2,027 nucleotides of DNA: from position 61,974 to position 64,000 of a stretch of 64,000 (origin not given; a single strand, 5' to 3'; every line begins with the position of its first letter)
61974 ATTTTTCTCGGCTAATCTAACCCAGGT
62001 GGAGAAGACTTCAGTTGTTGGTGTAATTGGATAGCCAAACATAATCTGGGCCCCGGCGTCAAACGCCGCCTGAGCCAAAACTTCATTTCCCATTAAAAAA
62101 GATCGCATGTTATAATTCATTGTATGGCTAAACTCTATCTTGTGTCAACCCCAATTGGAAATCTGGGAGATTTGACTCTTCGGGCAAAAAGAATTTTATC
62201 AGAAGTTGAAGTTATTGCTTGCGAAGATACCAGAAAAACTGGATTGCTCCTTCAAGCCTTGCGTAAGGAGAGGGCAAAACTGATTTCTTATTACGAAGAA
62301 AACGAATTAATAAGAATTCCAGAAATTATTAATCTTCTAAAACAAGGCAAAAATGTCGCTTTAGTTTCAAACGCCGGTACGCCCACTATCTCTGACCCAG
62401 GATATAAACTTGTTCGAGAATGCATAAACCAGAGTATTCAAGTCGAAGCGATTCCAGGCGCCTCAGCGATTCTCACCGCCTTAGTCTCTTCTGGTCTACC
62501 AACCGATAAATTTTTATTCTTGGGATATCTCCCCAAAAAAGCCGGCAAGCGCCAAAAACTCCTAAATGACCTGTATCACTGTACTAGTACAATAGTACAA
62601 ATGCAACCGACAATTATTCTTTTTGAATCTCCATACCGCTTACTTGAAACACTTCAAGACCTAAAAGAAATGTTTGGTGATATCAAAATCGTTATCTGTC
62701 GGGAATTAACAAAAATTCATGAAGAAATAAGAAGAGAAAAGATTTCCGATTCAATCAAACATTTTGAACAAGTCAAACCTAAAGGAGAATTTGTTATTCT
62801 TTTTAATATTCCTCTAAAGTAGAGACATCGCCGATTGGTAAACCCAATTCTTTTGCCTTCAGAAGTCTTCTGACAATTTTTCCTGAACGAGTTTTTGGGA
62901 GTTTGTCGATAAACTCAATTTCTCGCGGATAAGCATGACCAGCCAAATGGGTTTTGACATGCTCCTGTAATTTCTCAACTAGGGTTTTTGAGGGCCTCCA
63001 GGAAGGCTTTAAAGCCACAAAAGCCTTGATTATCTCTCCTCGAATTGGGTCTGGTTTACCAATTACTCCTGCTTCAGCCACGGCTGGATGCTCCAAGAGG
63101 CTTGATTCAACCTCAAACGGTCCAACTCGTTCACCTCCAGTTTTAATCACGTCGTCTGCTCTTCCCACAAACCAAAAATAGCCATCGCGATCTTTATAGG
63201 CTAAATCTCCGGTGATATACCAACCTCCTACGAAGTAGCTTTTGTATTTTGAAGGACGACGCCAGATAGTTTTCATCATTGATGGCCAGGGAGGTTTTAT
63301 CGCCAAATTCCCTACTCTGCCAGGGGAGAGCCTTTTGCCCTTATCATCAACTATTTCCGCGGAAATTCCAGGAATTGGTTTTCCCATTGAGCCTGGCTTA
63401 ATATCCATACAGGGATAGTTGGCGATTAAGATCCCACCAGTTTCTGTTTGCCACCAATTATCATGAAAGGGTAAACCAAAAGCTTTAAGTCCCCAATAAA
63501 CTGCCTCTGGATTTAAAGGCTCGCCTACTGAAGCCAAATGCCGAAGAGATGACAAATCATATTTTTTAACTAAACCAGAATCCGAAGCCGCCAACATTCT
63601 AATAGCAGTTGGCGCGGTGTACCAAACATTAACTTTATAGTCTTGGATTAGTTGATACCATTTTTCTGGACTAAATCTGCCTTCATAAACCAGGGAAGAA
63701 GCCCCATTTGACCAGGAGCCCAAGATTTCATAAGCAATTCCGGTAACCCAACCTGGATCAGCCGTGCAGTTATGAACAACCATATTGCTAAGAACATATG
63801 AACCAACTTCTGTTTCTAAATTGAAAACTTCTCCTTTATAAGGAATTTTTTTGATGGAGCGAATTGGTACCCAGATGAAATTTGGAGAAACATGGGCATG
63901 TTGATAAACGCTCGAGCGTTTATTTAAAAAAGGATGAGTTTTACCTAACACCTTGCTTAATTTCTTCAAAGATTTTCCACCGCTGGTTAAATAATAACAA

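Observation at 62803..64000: Intein inside acetyl-CoA synthetase at the right window edge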

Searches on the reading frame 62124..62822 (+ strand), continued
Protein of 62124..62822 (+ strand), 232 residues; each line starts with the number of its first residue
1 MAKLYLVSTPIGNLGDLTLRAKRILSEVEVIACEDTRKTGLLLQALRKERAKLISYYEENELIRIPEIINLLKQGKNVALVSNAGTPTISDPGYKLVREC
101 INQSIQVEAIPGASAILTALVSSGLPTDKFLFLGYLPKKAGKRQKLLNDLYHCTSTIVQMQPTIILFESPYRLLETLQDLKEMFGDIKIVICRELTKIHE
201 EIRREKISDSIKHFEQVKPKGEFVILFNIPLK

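Call 60: search_protein_representatives(protein=L001:7053-8192:-)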
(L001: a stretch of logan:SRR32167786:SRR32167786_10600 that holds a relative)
Query: 380 residues. Proteins with E-value up to 0.001 (for the whole library): 6547; up to 1e-10: 2840; up to 1e-30: 275. The best 150 are listed.
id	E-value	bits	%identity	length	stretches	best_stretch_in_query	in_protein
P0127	3.2e-254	859.1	100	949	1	1-380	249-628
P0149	1.6e-79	284.2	31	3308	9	1-277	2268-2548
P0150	1.6e-73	264.4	41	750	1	1-380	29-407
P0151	6.6e-68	246.0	35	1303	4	120-377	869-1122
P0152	7.7e-67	242.5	37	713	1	1-380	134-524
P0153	3.0e-65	237.2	36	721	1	1-380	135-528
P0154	5.2e-62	226.6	37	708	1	1-380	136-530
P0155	1.4e-61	225.1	38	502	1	1-347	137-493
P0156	2.8e-61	224.2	40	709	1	1-380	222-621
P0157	6.0e-61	223.1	31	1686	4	112-377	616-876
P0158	6.1e-60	219.8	32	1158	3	127-380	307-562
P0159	7.6e-60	219.5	35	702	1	1-380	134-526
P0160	1.6e-59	218.4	36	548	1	1-380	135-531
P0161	3.6e-59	217.2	38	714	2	79-379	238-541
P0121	6.0e-59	216.5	36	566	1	1-380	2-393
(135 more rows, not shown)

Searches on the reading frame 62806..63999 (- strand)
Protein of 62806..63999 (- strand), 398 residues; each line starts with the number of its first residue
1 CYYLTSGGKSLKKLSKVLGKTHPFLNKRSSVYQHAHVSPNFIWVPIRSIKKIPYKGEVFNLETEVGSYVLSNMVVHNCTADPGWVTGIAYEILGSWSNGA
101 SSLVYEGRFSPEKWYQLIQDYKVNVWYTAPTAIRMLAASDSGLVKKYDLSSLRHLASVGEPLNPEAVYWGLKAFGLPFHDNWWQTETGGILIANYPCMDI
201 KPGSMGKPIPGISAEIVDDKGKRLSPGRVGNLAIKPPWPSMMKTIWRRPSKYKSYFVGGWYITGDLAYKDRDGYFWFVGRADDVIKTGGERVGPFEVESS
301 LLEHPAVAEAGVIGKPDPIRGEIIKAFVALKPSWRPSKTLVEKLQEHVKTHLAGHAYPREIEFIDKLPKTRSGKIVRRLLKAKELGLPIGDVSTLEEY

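Call 4: search_protein_families(library=pfam, proteins=[window:62806-63999:-], max_evalue=1)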
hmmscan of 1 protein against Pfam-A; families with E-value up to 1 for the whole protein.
window:62806-63999:- (398 aa): 3 families
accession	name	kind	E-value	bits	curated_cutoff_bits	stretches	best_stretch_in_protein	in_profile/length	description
PF00501.34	AMP-binding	-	1.4e-32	113.4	29.9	1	77-246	209-384/384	AMP-binding enzyme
PF13193.12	AMP-binding_C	-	5.9e-26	91.6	24.5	1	296-374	1-76/76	AMP-binding enzyme C-terminal domain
PF14890.11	Intein_splicing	-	0.0039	17.5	35.8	1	31-77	108-155/155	Intein splicing domain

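Call 5: find_homologous_proteins(query=window:62806-63999:-)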
Query window:62806-63999:- (398 aa): 8000 proteins with E <= 0.001 among 8000 candidates; the best 120 are listed.
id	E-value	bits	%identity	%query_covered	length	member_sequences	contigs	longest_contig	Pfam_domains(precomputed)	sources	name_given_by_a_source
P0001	4.1e-211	719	94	83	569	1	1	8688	PF00501.35,PF13193.13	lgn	-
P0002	1.0e-202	692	90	83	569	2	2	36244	PF00501.35,PF13193.13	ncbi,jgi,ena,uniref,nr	ncbi:acetate--CoA ligase [Candidatus Shapirobacteria bacterium CG10_big_fil_rev_8_21_14_0_10_40_9]|u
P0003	2.4e-201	687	89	83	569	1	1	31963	PF00501.35,PF13193.13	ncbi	-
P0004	3.1e-200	684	89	83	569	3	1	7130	PF00501.35,PF13193.13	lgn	-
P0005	3.9e-200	683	89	81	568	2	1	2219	PF00501.35,PF13193.13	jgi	-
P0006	5.0e-200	683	89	83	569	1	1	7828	PF00501.35,PF13193.13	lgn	-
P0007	1.6e-196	671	88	83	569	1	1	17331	PF00501.35,PF13193.13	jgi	jgi:acetyl-CoA synthetase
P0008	2.1e-195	668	87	83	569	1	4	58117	PF00501.35,PF13193.13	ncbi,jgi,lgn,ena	-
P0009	3.9e-195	667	87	81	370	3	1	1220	PF00501.35,PF13193.13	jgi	jgi:acetyl-CoA synthetase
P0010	3.7e-194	664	87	81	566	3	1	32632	PF00501.35,PF13193.13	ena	-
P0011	5.2e-194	663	86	81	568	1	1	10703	PF00501.35,PF13193.13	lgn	-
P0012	3.4e-193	660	86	81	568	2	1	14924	PF00501.35,PF13193.13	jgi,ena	-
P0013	4.0e-193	660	86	81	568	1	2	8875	PF00501.35,PF13193.13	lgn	-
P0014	6.6e-193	659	84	83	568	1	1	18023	PF00501.35,PF13193.13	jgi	jgi:acetyl-CoA synthetase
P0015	4.3e-192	657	86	81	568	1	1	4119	PF00501.35,PF13193.13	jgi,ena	-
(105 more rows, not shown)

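Call 34: find_encoding_contigs(protein=P0001, flank=6000, max_places=3)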
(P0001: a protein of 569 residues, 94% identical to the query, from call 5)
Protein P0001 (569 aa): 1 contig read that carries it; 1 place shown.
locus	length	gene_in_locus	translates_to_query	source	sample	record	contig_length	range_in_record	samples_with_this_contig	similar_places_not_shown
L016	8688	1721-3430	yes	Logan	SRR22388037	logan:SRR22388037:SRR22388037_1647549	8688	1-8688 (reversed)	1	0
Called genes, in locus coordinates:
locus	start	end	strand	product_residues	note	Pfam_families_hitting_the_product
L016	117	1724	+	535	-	PF01676:Metalloenzyme, PF06415:iPGM_N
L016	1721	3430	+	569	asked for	PF00501:AMP-binding, PF13193:AMP-binding_C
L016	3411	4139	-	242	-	PF00590:TP_methylase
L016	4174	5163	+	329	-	PF01855:POR_N, PF17147:PFOR_II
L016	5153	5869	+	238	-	PF02775:TPP_enzyme_C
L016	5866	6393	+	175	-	PF01558:POR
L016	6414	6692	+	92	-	PF13187:Fer4_9 (faint), PF13484:Fer4_16 (faint), PF14697:Fer4_21 (faint), PF00037:Fer4 (weak), PF12797:Fer4_2 (faint), PF12837:Fer4_6 (faint), PF12838:Fer4_7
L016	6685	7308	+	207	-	PF09335:VTT_dom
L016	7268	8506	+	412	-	PF01566:Nramp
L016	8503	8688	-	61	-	?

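Call 35: find_encoding_contigs(protein=P0002, flank=6000, max_places=3)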
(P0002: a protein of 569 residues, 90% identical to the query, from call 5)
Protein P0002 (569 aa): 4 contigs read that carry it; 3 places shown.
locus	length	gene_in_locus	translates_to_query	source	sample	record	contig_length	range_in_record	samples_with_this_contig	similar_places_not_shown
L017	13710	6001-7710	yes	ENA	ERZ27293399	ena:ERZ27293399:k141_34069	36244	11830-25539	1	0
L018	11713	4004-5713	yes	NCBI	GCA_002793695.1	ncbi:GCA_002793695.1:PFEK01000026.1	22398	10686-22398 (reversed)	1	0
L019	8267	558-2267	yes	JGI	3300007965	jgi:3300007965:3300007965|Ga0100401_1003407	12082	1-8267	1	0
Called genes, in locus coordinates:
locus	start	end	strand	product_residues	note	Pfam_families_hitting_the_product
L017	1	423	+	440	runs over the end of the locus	PF02878:PGM_PMM_I, PF02879:PGM_PMM_II, PF02880:PGM_PMM_III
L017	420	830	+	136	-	-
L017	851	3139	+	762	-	PF01326:PPDK_N, PF00391:PEP-utilizers, PF02896:PEP-utilizers_C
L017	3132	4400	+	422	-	PF03952:Enolase_N, PF00113:Enolase_C, PF13378:MR_MLE_C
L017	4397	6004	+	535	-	PF01676:Metalloenzyme, PF06415:iPGM_N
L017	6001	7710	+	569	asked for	PF00501:AMP-binding, PF13193:AMP-binding_C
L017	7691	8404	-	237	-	PF00590:TP_methylase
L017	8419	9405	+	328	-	PF02776:TPP_enzyme_N (faint), PF01855:POR_N, PF17147:PFOR_II (weak)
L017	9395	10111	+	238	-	PF02775:TPP_enzyme_C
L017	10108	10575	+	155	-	PF01558:POR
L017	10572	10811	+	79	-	PF13183:Fer4_8 (faint), PF14697:Fer4_21 (faint), PF13237:Fer4_10 (faint), PF12797:Fer4_2 (faint), PF12838:Fer4_7, PF13187:Fer4_9 (weak), PF12837:Fer4_6 (weak), PF00037:Fer4 (weak), +1 more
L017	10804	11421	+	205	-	PF09335:VTT_dom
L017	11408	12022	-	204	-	PF01726:LexA_DNA_bind, PF00717:Peptidase_S24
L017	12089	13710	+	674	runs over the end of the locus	PF00270:DEAD (faint), PF04851:ResIII, PF17757:UvrB_inter, PF27431:UvrB_3rd, PF00271:Helicase_C, PF12344:UvrB, PF02151:UVR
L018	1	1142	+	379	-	PF00391:PEP-utilizers, PF02896:PEP-utilizers_C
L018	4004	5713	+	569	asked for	PF00501:AMP-binding, PF13193:AMP-binding_C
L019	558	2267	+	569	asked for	PF00501:AMP-binding, PF13193:AMP-binding_C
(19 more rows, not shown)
